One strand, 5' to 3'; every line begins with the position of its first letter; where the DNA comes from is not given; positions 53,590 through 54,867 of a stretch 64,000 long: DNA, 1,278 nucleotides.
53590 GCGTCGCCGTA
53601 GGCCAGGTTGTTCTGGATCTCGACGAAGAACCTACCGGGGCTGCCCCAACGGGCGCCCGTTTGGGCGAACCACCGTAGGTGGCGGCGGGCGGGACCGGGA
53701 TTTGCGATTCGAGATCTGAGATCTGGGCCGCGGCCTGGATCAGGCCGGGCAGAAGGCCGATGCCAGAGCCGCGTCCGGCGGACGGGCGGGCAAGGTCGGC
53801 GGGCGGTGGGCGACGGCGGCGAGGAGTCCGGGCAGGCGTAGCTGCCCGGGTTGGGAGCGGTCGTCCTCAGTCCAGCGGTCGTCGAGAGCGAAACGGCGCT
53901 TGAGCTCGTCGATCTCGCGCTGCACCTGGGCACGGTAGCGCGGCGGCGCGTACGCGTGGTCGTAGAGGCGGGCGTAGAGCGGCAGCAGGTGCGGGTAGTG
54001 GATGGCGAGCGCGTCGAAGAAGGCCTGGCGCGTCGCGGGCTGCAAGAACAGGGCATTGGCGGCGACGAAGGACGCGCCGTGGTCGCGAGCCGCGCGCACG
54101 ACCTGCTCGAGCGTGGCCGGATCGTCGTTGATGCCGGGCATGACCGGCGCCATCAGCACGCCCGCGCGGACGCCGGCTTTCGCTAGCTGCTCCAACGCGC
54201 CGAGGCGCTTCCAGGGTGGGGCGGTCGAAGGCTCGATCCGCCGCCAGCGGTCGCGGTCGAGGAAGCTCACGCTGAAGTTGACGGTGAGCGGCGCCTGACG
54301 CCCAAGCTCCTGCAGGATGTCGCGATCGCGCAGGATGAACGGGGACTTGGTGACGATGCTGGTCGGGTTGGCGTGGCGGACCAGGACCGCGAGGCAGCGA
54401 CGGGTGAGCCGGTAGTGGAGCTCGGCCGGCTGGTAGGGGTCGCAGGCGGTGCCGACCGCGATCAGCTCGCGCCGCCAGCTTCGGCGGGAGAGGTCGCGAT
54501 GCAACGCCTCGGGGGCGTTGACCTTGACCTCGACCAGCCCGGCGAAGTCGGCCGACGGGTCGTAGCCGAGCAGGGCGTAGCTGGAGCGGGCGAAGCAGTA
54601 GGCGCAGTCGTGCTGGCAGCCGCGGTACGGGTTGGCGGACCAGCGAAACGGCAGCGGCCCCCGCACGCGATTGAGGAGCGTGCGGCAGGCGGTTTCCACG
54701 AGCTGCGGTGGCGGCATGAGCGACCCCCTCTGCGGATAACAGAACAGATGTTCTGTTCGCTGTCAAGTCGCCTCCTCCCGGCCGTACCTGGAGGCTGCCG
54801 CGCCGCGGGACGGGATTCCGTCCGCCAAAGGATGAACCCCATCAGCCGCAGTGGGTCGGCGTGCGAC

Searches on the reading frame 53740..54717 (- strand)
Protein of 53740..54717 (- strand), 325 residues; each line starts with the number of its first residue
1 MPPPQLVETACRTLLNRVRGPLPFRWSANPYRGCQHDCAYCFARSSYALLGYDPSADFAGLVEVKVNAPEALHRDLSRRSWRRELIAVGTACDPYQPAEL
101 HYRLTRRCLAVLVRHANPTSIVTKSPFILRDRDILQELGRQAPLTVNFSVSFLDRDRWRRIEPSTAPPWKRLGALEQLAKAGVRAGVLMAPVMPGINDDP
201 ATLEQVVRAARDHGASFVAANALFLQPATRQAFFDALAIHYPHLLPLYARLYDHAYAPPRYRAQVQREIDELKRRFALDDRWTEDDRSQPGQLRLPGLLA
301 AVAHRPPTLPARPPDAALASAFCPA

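Call 71: search_protein_families(library=pfam, proteins=[window:53740-54717:-], max_evalue=0.001)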
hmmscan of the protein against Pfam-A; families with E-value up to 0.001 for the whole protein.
window:53740-54717:- (325 aa): 1 family
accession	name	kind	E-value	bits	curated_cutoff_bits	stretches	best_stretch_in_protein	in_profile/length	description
PF04055.27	Radical_SAM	-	1.4e-11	45.3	29.5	1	29-200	2-158/166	Radical SAM superfamily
